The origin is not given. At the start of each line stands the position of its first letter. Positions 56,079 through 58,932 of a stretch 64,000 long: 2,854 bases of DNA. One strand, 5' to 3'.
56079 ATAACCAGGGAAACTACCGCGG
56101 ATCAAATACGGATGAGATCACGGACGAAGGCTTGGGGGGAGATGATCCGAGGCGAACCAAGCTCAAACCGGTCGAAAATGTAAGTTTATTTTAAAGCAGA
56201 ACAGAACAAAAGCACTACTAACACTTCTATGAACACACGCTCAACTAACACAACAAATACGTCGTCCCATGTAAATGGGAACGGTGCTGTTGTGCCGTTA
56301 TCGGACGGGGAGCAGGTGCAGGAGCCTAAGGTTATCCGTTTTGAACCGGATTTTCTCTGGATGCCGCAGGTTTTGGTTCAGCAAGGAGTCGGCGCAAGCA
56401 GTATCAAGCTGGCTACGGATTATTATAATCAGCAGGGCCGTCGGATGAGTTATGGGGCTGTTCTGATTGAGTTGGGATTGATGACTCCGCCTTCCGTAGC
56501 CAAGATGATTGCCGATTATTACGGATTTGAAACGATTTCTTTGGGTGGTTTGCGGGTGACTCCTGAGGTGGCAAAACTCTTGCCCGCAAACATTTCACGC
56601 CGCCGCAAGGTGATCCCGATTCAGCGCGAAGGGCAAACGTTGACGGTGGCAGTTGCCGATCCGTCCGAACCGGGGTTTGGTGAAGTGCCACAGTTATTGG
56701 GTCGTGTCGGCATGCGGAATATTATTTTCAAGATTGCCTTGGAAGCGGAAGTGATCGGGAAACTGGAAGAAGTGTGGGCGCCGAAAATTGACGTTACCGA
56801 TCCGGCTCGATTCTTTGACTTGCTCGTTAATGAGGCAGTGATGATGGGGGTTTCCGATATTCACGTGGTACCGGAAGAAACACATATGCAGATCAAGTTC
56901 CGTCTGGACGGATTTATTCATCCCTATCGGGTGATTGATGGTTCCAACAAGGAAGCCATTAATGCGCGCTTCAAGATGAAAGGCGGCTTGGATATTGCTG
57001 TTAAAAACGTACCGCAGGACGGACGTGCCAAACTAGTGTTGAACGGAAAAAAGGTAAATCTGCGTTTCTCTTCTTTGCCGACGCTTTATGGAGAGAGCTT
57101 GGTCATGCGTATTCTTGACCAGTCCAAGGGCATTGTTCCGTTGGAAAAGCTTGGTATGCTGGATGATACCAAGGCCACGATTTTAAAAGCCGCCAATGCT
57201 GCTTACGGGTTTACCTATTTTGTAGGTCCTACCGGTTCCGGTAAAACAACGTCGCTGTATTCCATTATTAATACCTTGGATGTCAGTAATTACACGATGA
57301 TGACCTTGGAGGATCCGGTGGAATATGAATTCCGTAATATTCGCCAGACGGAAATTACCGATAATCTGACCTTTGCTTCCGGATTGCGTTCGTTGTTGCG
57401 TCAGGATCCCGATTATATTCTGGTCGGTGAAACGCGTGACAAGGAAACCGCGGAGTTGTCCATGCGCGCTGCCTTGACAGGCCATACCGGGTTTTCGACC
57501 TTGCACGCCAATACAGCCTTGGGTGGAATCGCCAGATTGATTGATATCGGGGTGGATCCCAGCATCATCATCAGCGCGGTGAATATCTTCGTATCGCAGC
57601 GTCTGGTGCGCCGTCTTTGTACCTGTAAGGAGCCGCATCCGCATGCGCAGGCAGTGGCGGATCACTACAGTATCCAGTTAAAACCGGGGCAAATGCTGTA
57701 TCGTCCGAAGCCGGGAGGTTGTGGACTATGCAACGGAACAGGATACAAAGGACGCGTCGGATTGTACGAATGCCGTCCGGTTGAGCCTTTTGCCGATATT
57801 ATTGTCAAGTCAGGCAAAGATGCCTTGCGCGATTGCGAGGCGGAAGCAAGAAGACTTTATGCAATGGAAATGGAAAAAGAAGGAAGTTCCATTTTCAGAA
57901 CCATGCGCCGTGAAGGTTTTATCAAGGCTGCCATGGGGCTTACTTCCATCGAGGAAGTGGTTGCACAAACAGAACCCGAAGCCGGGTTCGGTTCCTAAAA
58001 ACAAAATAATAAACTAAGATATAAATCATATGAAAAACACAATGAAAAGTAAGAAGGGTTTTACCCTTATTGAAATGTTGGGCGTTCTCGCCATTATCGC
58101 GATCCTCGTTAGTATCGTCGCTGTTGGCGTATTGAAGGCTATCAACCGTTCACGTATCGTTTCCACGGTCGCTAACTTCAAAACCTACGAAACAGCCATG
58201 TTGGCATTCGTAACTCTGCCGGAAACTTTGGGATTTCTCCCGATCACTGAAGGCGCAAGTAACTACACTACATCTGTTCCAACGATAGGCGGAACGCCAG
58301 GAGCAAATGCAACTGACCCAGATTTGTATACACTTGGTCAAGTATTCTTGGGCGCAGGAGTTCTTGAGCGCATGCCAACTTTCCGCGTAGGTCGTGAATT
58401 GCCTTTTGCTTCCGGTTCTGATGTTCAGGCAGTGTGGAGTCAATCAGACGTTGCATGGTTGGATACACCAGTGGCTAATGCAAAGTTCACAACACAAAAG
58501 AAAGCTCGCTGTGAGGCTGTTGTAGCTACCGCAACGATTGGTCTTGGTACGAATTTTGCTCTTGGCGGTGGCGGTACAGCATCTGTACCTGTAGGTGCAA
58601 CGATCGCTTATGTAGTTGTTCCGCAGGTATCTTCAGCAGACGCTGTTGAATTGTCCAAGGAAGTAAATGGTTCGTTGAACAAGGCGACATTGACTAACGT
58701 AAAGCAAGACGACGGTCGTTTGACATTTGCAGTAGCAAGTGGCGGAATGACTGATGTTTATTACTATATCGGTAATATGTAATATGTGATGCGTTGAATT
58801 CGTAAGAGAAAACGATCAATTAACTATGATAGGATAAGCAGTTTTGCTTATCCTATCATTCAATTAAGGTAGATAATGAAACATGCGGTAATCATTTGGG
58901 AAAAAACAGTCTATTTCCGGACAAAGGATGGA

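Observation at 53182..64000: Atypically organised type IV pilus / T2SS-like cluster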

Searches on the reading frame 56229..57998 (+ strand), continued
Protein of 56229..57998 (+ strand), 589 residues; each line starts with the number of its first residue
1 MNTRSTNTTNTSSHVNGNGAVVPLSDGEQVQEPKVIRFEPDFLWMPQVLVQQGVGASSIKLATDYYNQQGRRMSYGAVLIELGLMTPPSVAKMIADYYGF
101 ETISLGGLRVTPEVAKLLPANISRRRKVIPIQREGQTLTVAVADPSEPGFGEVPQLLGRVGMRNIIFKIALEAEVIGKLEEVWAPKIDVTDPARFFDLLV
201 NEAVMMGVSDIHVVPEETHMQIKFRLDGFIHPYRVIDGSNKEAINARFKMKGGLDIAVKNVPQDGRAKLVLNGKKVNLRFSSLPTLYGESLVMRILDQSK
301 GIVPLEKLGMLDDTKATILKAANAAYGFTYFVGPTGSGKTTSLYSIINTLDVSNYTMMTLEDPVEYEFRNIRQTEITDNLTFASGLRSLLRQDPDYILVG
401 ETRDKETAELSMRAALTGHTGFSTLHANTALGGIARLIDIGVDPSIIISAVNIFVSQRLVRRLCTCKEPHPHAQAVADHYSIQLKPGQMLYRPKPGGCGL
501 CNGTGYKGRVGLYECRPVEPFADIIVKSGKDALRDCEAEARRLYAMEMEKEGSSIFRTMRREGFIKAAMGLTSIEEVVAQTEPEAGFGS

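Call 90: find_encoding_contigs(protein=P0047, flank=10000, max_places=1)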
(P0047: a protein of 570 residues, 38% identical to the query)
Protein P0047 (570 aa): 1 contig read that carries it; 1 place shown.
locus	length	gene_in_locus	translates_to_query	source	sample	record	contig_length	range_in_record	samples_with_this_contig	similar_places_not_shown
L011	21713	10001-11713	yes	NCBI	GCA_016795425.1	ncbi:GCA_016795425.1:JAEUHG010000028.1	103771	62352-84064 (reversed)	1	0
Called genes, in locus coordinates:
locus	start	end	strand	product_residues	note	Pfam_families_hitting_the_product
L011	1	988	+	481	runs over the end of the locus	PF13360:PQQ_2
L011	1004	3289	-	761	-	-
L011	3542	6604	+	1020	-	PF00069:Pkinase, PF07714:PK_Tyr_Ser-Thr, PF24817:WD40_WDHD1_1st, PF25174:Beta-prop_THOC3, PF23381:Beta-prop_IFT122_1st, PF24796:WDR55, PF24807:WD40_CDC20-Fz, PF25173:Beta-prop_WDR3_1st, +44 more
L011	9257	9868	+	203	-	-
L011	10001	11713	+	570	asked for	PF05157:MshEN, PF00437:T2SSE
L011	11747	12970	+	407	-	PF28597:T2SSF_N, PF00482:T2SSF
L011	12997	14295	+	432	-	PF07963:N_methyl (weak)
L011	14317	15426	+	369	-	-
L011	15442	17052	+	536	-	-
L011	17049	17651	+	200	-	-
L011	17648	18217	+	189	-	-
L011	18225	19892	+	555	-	-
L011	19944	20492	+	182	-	PF02674:Colicin_V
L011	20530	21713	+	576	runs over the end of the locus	-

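Call 96: search_protein_families(library=ncbifam, proteins=[L003:18810-19964:+, L004:19373-20443:+, L005:10904-11818:+, L007:18713-19846:+, L009:17736-18812:+, L010:11609-12472:+, L003:19943-21001:+, L007:19897-20895:+], max_evalue=0.01)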
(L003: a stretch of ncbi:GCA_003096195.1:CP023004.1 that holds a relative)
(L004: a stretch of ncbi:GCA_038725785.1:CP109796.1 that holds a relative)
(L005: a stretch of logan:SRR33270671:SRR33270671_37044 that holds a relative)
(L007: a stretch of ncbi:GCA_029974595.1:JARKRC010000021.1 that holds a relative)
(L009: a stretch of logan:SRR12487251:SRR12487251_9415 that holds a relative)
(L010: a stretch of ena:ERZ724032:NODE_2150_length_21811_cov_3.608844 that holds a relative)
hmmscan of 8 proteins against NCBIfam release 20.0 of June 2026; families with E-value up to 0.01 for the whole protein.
L003:18810-19964:+ (384 aa): 1 family
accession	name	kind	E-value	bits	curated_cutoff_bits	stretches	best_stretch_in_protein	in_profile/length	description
TIGR01710.1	typeII_sec_gspG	equivalog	0.0058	16.7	88.85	0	19-54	2-37/134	type II secretion system major pseudopilin GspG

L004:19373-20443:+ (356 aa): 2 families
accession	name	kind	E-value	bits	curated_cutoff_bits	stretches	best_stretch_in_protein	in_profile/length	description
TIGR02532.1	IV_pilin_GFxxxE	domain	5.8e-05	22.8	16.3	1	13-33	2-22/24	prepilin-type N-terminal cleavage/methylation domain-containing protein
TIGR02596.1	TIGR02596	subfamily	0.0012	18.9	70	1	15-56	1-42/196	Verru_Chthon cassette protein D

L005:10904-11818:+ (304 aa): 8 families
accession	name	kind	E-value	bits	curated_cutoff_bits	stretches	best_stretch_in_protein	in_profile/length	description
TIGR02532.1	IV_pilin_GFxxxE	domain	8e-06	25.5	16.3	1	8-29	2-23/24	prepilin-type N-terminal cleavage/methylation domain-containing protein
TIGR01707.1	gspI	equivalog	0.00051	20.5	44.35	1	9-49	1-40/101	type II secretion system minor pseudopilin GspI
TIGR01708.2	typeII_sec_gspH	equivalog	0.00064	19.8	80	1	8-41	2-35/169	type II secretion system minor pseudopilin GspH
TIGR01710.1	typeII_sec_gspG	equivalog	0.0022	18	88.85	1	9-39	2-30/134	type II secretion system major pseudopilin GspG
NF041775.1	typeIV_PilA_Myxo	equivalog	0.0023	17.9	400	1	8-69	11-72/214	type IV pilin protein PilA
NF041013.1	T4P_ComGE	equivalog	0.0028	17.7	49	1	9-56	5-53/83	competence type IV pilus minor pilin ComGE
NF040982.1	ComGD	equivalog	0.0039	17.6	70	1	8-31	2-25/139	competence type IV pilus minor pilin ComGD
NF007800.0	PRK10506.1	equivalog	0.0057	16.5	158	1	5-39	6-40/163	prepilin peptidase-dependent protein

L007:18713-19846:+ (377 aa): 4 families
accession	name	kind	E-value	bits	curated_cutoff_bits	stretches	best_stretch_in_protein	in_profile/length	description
TIGR02532.1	IV_pilin_GFxxxE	domain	2.2e-05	24.1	16.3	1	12-33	1-22/24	prepilin-type N-terminal cleavage/methylation domain-containing protein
TIGR02596.1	TIGR02596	subfamily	0.00033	20.8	70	1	15-63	1-49/196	Verru_Chthon cassette protein D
TIGR01710.1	typeII_sec_gspG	equivalog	0.0054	16.8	88.85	0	14-60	2-48/134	type II secretion system major pseudopilin GspG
NF007862.0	PRK10574.1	equivalog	0.0063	16.6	138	0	10-34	2-26/145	prepilin peptidase-dependent pilin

L009:17736-18812:+ (358 aa): 4 families
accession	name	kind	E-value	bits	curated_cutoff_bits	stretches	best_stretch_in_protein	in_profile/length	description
TIGR01708.2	typeII_sec_gspH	equivalog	7.3e-05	22.8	80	1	19-81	2-65/169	type II secretion system minor pseudopilin GspH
TIGR02532.1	IV_pilin_GFxxxE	domain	0.00012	21.8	16.3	1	18-41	1-24/24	prepilin-type N-terminal cleavage/methylation domain-containing protein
NF041013.1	T4P_ComGE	equivalog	0.0014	18.7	49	1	19-81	4-67/83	competence type IV pilus minor pilin ComGE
TIGR01710.1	typeII_sec_gspG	equivalog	0.0052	16.8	88.85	1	19-59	1-41/134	type II secretion system major pseudopilin GspG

L010:11609-12472:+ (287 aa): 0 families

L003:19943-21001:+ (352 aa): 1 family
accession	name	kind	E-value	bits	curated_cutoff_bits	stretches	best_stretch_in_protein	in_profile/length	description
TIGR02543.1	List_Bact_rpt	repeat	5.2e-10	39.5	20.95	0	163-201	3-42/44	TIGR02543 family repeat protein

L007:19897-20895:+ (332 aa): 1 family
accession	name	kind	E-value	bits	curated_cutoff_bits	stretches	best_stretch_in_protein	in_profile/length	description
TIGR02543.1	List_Bact_rpt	repeat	7.6e-09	35.8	20.95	0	221-255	5-42/44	TIGR02543 family repeat protein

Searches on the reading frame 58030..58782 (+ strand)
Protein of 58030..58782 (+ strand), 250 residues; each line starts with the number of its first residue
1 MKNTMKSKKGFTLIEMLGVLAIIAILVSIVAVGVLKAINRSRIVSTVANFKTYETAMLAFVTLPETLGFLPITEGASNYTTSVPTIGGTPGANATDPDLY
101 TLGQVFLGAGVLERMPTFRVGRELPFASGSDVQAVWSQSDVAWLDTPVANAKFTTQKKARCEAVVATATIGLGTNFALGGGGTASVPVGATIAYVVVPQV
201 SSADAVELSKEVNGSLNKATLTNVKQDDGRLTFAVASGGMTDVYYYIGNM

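Call 7: search_protein_families(library=pfam, proteins=[window:58030-58782:+], max_evalue=0.1)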
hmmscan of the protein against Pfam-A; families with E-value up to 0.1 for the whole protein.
window:58030-58782:+ (250 aa): 1 family
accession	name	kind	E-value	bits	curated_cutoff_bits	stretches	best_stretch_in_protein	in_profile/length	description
PF07963.17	N_methyl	-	6.5e-08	32.3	21.2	1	5-30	1-26/27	Prokaryotic N-terminal methylation motif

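Call 8: search_protein_families(library=ncbifam, proteins=[window:58030-58782:+], max_evalue=0.1)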
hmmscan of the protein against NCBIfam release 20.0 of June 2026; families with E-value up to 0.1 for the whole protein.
window:58030-58782:+ (250 aa): 14 families
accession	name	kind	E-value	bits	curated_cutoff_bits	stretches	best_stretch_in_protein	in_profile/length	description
TIGR02532.1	IV_pilin_GFxxxE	domain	2.2e-07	30.4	16.3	1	8-31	1-24/24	prepilin-type N-terminal cleavage/methylation domain-containing protein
TIGR01710.1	typeII_sec_gspG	equivalog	9.7e-07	28.9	88.85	1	9-60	1-52/134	type II secretion system major pseudopilin GspG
NF041775.1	typeIV_PilA_Myxo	equivalog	2.2e-05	24.5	400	1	8-61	10-63/214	type IV pilin protein PilA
NF040999.1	pilin_ComGC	equivalog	4e-05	23.7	75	1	8-31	1-24/84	competence type IV pilus major pilin ComGC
TIGR01708.2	typeII_sec_gspH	equivalog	4e-05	23.7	80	1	9-49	2-42/169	type II secretion system minor pseudopilin GspH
NF007862.0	PRK10574.1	equivalog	7.9e-05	22.8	138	1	5-56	1-52/145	prepilin peptidase-dependent pilin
NF041013.1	T4P_ComGE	equivalog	0.00017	21.6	49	1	6-30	1-25/83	competence type IV pilus minor pilin ComGE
TIGR02596.1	TIGR02596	subfamily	0.00024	21.3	70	1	11-50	1-40/196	Verru_Chthon cassette protein D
NF040982.1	ComGD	equivalog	0.00031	21.1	70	1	8-47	1-40/139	competence type IV pilus minor pilin ComGD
NF007800.0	PRK10506.1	equivalog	0.00035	20.4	158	1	2-53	2-53/163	prepilin peptidase-dependent protein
NF041002.1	pilin_ComGF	equivalog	0.0037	17.5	80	1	8-31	1-24/139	competence type IV pilus minor pilin ComGF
TIGR02599.1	TIGR02599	subfamily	0.0092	15.2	256.5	1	10-67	1-56/361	Verru_Chthon cassette protein C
TIGR01711.1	gspJ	equivalog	0.0093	15.8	64.85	1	9-54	1-45/192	type II secretion system minor pseudopilin GspJ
TIGR01707.1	gspI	equivalog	0.081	13.4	44.35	0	10-41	1-28/101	type II secretion system minor pseudopilin GspI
